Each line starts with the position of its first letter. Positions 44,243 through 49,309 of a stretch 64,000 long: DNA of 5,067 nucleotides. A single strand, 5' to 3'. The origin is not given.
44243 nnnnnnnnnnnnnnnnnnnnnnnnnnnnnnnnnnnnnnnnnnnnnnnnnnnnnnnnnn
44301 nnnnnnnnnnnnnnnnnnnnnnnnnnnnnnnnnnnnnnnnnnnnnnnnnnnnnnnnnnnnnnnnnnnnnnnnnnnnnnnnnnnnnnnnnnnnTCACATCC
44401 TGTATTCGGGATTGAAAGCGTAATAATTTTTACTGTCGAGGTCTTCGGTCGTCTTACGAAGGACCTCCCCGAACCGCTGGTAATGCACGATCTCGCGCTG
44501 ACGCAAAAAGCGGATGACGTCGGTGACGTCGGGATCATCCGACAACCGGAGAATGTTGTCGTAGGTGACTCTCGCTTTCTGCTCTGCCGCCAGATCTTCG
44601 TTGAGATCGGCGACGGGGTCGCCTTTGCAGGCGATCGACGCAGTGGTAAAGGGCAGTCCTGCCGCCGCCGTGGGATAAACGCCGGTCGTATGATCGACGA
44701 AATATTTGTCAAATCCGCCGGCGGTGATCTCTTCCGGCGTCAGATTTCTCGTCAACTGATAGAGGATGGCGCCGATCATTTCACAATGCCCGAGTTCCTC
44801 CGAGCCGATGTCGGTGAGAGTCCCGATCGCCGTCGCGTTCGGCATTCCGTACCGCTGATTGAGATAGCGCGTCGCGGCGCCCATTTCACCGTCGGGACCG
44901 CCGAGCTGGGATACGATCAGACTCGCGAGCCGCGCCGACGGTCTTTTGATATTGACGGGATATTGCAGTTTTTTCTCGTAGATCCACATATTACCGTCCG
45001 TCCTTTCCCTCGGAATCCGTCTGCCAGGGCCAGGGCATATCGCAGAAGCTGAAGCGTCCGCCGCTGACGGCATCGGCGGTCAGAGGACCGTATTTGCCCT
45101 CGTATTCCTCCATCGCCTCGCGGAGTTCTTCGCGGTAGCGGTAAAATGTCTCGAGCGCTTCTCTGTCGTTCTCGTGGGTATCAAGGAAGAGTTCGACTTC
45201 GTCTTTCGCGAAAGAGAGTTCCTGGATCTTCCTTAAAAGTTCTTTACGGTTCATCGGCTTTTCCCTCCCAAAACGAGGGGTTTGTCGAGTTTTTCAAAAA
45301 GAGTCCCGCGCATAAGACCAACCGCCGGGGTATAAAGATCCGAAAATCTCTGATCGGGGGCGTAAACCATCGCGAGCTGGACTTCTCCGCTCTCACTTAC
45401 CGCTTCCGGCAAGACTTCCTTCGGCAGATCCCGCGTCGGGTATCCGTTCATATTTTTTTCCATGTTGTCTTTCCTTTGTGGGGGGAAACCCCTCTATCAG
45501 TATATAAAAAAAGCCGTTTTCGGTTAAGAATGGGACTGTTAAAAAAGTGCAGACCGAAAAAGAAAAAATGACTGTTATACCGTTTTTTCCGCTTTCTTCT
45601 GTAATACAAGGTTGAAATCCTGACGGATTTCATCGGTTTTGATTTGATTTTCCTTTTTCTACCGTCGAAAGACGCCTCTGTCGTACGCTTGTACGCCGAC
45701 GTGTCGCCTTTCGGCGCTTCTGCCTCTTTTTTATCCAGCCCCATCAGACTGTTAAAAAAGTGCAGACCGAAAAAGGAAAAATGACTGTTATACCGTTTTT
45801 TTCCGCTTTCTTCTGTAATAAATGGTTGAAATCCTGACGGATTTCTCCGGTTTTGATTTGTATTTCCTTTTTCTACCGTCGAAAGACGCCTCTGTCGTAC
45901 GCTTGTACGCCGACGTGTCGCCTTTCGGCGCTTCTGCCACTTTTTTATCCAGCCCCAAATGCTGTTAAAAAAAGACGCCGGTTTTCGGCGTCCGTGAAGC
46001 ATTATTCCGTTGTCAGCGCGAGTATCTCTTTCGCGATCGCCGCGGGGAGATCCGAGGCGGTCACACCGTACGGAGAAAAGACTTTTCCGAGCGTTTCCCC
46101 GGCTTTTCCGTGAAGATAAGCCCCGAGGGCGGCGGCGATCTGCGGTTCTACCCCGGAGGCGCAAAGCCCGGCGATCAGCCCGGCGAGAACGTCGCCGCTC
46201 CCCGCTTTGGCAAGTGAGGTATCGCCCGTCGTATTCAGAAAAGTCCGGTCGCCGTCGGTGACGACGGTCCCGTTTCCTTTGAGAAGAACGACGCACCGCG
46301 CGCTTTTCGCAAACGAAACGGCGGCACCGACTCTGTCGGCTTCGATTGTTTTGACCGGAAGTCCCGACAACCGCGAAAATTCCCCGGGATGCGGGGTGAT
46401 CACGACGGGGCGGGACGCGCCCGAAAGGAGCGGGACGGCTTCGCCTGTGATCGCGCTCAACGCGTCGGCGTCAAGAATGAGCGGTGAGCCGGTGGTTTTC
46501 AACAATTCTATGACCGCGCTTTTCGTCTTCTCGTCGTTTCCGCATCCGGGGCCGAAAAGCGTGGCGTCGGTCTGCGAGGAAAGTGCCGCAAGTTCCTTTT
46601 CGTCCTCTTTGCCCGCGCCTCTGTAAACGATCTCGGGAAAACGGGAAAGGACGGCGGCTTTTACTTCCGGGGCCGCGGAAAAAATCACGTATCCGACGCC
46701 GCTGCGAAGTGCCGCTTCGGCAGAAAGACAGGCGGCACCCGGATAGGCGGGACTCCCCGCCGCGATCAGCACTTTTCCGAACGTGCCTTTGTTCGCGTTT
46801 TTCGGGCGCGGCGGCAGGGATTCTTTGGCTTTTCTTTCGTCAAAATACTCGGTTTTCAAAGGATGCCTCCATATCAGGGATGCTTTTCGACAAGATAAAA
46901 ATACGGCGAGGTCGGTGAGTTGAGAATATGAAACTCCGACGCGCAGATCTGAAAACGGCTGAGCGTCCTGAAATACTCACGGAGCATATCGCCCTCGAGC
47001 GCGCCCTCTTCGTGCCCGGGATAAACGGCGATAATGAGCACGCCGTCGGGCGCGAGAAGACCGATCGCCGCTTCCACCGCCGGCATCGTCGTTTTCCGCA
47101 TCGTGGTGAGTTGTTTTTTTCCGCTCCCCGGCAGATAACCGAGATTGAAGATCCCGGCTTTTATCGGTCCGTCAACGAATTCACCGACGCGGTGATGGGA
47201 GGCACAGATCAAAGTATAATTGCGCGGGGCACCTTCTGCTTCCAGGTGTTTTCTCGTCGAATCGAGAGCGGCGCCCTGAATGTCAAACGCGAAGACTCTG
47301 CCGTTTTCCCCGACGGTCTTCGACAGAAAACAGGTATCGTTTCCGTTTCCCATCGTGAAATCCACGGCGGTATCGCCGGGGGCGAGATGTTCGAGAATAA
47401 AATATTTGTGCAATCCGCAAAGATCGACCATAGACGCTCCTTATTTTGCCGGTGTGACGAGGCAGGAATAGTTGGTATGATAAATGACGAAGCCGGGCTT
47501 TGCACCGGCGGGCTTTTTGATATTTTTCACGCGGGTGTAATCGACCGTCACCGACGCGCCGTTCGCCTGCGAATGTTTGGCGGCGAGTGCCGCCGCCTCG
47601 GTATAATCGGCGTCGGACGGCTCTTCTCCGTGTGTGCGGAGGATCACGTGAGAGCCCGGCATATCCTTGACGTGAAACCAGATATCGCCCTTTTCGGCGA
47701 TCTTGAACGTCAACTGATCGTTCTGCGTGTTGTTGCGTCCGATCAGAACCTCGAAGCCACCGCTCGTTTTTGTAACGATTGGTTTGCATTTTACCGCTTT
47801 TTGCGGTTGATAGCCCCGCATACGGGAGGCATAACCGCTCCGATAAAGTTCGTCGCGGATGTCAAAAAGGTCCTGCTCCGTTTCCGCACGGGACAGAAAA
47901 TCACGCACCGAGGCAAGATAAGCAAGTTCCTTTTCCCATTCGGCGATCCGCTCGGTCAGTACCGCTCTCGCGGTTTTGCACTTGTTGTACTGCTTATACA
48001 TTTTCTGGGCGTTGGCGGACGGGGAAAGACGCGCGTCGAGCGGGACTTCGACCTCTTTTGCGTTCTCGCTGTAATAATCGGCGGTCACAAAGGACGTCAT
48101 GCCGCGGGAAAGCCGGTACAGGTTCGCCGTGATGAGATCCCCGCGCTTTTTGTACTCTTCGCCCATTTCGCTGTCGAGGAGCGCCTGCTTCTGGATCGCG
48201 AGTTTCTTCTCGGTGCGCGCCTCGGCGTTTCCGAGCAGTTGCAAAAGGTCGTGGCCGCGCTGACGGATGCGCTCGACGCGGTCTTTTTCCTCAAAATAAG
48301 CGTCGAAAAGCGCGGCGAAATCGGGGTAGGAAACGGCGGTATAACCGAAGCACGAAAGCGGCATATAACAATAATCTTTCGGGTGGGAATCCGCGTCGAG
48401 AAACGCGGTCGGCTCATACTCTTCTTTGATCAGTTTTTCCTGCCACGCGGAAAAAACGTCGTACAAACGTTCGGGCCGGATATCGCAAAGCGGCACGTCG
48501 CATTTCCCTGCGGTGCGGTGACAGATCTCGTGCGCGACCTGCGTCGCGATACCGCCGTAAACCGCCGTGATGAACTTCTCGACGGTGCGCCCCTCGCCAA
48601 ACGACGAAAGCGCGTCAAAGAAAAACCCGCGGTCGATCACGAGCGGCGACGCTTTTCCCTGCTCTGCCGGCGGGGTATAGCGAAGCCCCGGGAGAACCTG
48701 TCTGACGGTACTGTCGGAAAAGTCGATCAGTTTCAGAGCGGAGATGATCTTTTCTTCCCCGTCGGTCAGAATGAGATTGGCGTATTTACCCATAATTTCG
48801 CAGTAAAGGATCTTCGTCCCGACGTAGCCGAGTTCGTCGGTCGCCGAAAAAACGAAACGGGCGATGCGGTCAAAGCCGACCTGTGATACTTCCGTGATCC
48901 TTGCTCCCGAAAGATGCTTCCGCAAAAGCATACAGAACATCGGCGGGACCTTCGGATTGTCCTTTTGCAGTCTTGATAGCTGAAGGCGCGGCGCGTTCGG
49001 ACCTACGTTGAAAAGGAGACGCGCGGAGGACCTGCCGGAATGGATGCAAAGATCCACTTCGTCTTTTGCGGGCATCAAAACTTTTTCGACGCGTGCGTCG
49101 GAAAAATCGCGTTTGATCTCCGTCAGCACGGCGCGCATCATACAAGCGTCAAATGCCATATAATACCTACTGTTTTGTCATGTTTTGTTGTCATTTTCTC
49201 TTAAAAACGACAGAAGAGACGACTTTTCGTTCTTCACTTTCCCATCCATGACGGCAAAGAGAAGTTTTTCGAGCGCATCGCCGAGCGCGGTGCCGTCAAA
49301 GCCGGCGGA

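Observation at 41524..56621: The two switches form a family with shared repeat core, dyad site grammar, geometry and lipoprotein targets, but no recombinase gene is in the window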

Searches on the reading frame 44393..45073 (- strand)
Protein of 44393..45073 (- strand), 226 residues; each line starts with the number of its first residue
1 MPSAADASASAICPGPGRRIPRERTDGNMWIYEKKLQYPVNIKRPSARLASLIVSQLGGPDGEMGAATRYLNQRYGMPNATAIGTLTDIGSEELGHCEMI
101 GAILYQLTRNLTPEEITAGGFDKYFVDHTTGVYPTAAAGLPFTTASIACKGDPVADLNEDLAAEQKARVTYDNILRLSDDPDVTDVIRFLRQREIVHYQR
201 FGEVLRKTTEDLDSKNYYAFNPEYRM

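Call 43: search_protein_families(library=pfam, proteins=[window:44393-45073:-], max_evalue=0.001)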
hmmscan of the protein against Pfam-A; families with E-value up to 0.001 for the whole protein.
window:44393-45073:- (226 aa): 1 family
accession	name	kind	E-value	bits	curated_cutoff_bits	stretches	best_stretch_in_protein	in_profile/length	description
PF05067.18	Mn_catalase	-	1e-48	166.3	27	1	29-210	1-196/284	Manganese containing catalase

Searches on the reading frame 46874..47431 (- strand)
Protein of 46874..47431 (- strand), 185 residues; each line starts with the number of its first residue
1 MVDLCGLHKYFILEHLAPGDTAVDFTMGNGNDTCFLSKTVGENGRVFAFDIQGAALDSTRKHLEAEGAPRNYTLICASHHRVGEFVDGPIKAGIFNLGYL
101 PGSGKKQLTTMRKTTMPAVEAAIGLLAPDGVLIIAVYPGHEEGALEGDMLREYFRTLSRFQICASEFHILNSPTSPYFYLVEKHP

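Call 43: search_protein_families(library=pfam, proteins=[window:46874-47431:-], max_evalue=0.001)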
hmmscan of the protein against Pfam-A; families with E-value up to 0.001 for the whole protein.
window:46874-47431:- (185 aa): 3 families
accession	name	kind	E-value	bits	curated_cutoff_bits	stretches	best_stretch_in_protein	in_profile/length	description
PF06962.18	rRNA_methylase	-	2.1e-38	131.8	22.7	1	46-180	1-134/137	Putative rRNA methylase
PF13649.12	Methyltransf_25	-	3.5e-05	24.8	27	1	23-95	2-70/97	Methyltransferase domain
PF01728.25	FtsJ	-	0.0005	20.5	24.1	0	12-160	18-162/181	FtsJ-like methyltransferase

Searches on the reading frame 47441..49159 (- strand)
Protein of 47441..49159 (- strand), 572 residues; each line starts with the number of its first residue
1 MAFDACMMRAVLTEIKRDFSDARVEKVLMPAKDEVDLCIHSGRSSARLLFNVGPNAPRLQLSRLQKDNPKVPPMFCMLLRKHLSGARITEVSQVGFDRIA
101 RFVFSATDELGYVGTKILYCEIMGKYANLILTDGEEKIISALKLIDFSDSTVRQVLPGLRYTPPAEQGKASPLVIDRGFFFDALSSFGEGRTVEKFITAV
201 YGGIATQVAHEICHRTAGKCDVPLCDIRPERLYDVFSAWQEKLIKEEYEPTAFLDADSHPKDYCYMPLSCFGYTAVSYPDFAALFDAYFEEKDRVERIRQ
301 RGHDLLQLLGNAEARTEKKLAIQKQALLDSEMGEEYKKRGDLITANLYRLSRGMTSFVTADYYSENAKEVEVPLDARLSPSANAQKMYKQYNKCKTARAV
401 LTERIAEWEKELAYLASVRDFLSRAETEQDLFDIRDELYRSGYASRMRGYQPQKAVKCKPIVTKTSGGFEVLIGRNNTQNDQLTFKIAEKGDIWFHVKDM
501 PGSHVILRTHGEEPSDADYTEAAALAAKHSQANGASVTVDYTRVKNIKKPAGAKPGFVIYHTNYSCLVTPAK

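Call 33: find_homologous_proteins(query=window:47441-49159:-, max_evalue=1e-50)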
Query window:47441-49159:- (572 aa): 6581 proteins with E <= 1e-50 among 8000 candidates; the best 120 are listed.
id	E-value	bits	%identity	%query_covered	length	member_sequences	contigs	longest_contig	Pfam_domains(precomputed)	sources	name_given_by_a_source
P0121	0.0e+0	1308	100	100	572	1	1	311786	PF18297.7,PF05670.19,PF05833.17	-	-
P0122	0.0e+0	1085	82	100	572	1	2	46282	PF18297.7,PF05670.19,PF05833.17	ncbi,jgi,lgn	-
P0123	5.2e-254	862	67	100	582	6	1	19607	PF05670.19,PF05833.17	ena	-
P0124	9.6e-250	848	66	100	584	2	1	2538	PF05670.19,PF05833.17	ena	-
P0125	1.1e-249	848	66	100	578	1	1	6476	PF18297.7,PF05670.19,PF05833.17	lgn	-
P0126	4.9e-248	842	65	100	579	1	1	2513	PF18297.7,PF05670.19,PF05833.17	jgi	jgi:predicted ribosome quality control (RQC) complex YloA/Tae2 family protein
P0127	5.6e-248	842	65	100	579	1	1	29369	PF18297.7,PF05670.19,PF05833.17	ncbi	-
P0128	5.6e-248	842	65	100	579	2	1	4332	PF05670.19,PF05833.17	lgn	-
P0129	2.5e-247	840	65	100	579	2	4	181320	PF05670.19,PF05833.17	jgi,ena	-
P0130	5.3e-247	839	64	100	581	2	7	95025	PF18297.7,PF05670.19,PF05833.17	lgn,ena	-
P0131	3.7e-246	836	66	100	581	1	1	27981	PF18297.7,PF05670.19,PF05833.17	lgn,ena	-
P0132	6.0e-246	835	65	100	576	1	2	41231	PF05670.19,PF05833.17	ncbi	-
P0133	8.1e-246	835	64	100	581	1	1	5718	PF18297.7,PF05670.19,PF05833.17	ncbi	-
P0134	1.4e-245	834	64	100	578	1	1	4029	PF18297.7,PF05670.19,PF05833.17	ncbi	-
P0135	3.3e-244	830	64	100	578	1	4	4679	PF18297.7,PF05670.19,PF05833.17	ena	-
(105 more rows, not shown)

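Call 34: find_encoding_contigs(protein=P0122, flank=10000, max_places=4)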
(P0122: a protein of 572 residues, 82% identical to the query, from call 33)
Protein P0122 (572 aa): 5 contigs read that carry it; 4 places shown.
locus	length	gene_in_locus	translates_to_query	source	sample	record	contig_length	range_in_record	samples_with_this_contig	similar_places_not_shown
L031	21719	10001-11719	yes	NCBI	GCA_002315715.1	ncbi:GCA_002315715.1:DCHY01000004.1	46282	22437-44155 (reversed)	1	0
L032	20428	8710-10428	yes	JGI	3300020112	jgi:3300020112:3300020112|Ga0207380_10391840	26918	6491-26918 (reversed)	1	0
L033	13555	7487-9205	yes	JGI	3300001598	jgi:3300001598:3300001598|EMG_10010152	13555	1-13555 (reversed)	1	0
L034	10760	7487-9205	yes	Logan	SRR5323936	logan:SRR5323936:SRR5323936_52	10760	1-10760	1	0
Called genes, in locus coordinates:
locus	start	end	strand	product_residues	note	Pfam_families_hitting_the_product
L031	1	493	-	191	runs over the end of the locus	-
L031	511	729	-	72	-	-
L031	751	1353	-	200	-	PF28474:DUF8412, PF13376:OmdA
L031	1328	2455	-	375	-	-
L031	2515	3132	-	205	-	PF09339:HTH_IclR (weak), PF00717:Peptidase_S24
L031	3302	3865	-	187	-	PF14385:DUF4416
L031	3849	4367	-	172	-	PF06177:QueT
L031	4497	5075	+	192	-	PF05389:MecA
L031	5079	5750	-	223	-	-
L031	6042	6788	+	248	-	PF00318:Ribosomal_S2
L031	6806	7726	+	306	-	PF00889:EF_TS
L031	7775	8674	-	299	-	PF01261:AP_endonuc_2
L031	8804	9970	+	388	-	PF01743:PolyA_pol, PF12627:PolyA_pol_RNAbd, PF13735:tRNA_NucTran2_2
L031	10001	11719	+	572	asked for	PF05833:NFACT_N, PF05670:NFACT-R_1, PF18297:NFACT-R_2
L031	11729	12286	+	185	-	PF13649:Methyltransf_25 (weak), PF06962:rRNA_methylase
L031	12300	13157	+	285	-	PF01256:Carb_kinase, PF02110:HK (weak)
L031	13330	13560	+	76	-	PF11007:CotJA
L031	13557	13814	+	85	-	PF12652:CotJB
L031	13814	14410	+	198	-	PF05067:Mn_catalase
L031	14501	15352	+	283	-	PF10418:DHODB_Fe-S_bind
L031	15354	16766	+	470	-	PF14691:Fer4_20, PF01262:AlaDh_PNT_C (faint), PF13738:Pyr_redox_3 (faint), PF01266:DAO (weak), PF03486:HI0933_like (faint), PF07992:Pyr_redox_2, PF13450:NAD_binding_8 (weak), PF00070:Pyr_redox (weak), +2 more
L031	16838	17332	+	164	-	PF13238:AAA_18, PF01202:SKI (faint)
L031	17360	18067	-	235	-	PF01551:Peptidase_M23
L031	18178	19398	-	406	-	PF00579:tRNA-synt_1b, PF22421:SYY_C-terminal, PF01479:S4 (weak)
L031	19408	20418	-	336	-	PF01263:Aldose_epim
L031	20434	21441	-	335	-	PF01118:Semialdhyde_dh, PF02774:Semialdhyde_dhC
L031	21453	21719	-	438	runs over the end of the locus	PF00696:AA_kinase, PF01842:ACT (weak), PF22468:ACT_9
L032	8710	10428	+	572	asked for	PF05833:NFACT_N, PF05670:NFACT-R_1, PF18297:NFACT-R_2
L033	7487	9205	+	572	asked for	PF05833:NFACT_N, PF05670:NFACT-R_1, PF18297:NFACT-R_2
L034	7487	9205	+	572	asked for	PF05833:NFACT_N, PF05670:NFACT-R_1, PF18297:NFACT-R_2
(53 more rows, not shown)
